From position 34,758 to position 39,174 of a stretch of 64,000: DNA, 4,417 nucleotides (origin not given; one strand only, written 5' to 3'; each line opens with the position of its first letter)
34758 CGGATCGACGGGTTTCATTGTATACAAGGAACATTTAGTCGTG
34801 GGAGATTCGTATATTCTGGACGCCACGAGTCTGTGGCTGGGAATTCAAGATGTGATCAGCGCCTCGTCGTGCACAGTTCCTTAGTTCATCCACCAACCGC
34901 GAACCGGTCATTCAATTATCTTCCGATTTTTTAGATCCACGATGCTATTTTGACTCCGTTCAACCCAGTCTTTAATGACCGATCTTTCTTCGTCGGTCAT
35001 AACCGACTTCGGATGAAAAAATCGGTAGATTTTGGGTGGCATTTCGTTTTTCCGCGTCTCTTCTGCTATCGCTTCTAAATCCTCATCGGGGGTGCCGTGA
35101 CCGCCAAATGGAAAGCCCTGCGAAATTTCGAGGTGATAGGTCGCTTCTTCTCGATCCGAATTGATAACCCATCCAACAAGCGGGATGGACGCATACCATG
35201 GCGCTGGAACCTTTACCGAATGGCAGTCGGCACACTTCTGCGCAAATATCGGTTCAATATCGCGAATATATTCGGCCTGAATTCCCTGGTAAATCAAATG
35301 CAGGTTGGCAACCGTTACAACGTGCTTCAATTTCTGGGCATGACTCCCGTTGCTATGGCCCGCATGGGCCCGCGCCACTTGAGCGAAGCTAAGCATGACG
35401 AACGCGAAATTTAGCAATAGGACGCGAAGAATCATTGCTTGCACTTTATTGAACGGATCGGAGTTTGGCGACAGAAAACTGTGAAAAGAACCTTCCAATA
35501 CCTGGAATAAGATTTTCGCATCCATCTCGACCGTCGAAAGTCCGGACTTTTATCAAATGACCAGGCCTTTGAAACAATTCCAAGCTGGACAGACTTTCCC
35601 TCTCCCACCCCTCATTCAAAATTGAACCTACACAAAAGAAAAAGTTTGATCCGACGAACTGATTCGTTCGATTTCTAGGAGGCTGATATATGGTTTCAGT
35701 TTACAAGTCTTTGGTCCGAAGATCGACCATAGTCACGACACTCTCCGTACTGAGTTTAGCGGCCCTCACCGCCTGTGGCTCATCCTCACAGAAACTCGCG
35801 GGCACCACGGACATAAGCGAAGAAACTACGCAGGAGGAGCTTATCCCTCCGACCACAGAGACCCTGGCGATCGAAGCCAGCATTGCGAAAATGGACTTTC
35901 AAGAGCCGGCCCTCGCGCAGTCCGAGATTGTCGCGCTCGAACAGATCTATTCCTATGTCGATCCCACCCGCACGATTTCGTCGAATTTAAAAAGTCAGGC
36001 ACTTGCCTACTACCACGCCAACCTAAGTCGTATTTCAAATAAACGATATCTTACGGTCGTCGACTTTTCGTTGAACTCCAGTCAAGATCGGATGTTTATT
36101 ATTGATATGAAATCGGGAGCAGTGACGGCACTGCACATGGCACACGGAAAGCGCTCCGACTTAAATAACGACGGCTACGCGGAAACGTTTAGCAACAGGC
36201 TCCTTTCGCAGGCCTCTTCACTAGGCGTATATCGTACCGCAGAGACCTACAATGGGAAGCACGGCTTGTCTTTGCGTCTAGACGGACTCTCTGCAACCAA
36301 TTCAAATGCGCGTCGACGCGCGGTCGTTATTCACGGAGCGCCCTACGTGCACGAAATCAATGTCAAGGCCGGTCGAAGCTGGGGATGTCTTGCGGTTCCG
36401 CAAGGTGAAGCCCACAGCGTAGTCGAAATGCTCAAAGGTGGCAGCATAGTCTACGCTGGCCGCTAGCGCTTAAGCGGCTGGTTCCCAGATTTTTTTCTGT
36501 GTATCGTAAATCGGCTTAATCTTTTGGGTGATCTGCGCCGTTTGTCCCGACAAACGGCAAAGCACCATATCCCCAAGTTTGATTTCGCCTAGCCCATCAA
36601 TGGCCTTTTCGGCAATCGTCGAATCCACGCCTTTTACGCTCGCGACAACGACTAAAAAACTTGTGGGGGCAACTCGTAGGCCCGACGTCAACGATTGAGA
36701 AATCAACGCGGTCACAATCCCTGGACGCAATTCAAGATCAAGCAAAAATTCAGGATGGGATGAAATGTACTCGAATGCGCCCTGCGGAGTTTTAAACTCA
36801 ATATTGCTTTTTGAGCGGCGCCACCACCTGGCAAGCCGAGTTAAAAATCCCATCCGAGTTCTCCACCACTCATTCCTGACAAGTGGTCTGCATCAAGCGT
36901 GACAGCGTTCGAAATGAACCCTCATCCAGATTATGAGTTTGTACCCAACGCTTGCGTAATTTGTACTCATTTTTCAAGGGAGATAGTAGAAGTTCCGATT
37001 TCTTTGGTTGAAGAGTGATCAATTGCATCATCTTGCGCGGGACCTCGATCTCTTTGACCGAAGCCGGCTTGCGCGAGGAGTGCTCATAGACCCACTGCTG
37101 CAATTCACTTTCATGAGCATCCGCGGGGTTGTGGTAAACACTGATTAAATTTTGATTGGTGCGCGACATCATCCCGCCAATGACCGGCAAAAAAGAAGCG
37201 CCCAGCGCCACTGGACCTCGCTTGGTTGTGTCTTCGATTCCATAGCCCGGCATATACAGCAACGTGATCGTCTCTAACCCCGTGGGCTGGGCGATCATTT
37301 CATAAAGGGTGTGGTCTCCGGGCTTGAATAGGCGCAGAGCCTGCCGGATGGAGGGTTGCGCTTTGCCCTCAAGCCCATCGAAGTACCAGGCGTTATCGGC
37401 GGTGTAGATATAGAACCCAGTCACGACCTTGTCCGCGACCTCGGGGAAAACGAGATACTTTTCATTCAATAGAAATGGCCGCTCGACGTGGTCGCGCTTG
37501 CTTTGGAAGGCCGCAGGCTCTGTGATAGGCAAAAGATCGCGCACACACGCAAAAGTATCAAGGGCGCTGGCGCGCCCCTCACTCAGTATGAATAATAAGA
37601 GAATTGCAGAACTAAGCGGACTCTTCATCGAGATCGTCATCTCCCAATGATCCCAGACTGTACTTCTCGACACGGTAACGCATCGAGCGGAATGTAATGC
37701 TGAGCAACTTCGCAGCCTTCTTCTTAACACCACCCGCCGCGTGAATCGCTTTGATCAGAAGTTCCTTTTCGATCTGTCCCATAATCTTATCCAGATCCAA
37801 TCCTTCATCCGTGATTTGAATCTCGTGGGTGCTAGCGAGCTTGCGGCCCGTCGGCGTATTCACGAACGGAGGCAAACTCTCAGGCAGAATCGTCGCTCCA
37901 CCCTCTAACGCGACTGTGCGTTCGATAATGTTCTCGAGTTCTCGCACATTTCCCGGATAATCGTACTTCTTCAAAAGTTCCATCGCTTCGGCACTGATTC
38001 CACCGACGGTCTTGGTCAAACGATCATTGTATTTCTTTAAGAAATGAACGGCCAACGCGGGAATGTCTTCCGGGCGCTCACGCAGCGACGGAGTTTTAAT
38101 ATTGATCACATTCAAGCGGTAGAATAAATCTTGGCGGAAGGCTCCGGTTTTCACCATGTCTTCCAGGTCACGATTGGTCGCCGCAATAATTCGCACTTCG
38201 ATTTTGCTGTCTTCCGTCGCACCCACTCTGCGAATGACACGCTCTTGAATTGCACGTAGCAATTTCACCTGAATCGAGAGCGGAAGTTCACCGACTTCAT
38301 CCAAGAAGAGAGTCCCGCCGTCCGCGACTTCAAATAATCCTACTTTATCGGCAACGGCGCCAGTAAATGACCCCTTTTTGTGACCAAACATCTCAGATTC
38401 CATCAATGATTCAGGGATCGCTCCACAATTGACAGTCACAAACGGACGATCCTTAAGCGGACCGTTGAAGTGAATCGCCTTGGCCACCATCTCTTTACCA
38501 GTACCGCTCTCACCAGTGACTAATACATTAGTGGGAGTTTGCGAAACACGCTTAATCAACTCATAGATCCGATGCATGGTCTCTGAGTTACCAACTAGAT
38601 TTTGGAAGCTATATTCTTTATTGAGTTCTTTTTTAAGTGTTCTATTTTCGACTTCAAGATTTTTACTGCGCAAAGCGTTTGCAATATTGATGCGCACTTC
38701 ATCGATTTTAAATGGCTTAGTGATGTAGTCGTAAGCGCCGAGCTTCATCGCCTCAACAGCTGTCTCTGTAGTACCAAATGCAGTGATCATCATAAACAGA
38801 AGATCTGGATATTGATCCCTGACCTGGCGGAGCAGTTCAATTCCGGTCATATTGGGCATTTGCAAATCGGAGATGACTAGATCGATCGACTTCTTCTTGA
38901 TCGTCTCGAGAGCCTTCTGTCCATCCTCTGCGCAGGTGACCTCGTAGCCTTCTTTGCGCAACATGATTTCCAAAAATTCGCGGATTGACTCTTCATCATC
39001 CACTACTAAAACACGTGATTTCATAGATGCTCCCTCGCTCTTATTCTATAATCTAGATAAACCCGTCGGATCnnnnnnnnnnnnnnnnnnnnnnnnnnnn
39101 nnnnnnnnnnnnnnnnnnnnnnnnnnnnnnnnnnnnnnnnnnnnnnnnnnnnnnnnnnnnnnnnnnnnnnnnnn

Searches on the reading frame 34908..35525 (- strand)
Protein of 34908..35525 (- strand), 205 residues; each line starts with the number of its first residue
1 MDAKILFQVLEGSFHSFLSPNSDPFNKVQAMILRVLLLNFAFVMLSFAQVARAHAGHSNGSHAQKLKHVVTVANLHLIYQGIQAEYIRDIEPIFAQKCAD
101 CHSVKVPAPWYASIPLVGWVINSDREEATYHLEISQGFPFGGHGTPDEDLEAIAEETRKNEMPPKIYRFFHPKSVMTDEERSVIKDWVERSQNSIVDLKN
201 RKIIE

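Call 59: search_protein_families(library=pfam, proteins=[window:34908-35525:-], max_evalue=0.001)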
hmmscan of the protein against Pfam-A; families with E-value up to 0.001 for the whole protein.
window:34908-35525:- (205 aa): 1 family
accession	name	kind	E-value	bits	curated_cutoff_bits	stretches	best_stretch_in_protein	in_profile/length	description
PF14376.11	Haem_bd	-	3.7e-24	85.6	27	1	89-189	33-132/133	Haem-binding domain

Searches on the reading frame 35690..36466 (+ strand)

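Call 59: search_protein_families(library=pfam, proteins=[window:35690-36466:+], max_evalue=0.001)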
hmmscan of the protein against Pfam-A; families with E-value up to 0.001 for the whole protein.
window:35690-36466:+ (258 aa): 1 family
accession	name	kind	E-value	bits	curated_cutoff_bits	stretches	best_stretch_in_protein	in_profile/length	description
PF13645.11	YkuD_2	-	4.8e-48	163.2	27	1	97-256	6-168/169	L,D-transpeptidase catalytic domain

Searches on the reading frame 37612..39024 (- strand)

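Call 59: search_protein_families(library=pfam, proteins=[window:37612-39024:-], max_evalue=0.001)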
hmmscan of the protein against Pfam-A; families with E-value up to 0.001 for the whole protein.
window:37612-39024:- (470 aa): 9 families
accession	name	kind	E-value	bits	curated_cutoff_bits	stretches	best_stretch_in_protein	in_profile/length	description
PF00158.32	Sigma54_activat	-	3.1e-72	242.2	20.2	1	143-309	1-167/168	Sigma-54 interaction domain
PF00072.30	Response_reg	-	8.7e-33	113.2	30.2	1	5-111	1-107/111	Response regulator receiver domain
PF25601.1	AAA_lid_14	-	2.9e-26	91.5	27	1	315-391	1-77/87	AAA+ ATPase lid domain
PF14532.12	Sigma54_activ_2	-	3.9e-22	79.4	25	1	144-314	1-138/138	Sigma-54 interaction domain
PF02954.25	HTH_8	-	2.4e-11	43.6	22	1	416-455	3-42/42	Bacterial regulatory protein, Fis family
PF07728.20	AAA_5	-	1.1e-07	32.4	22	1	166-285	1-123/139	AAA domain (dynein-related subfamily)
PF00004.35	AAA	-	6.7e-05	23.8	21.2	1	167-291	1-114/131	ATPase family associated with various cellular activities (AAA)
PF01078.27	Mg_chelatase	-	0.00065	19.6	20.3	0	225-284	96-157/207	Magnesium chelatase, subunit ChlI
PF13191.12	AAA_16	-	0.00085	20.3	32.6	0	143-184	2-44/167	AAA ATPase domain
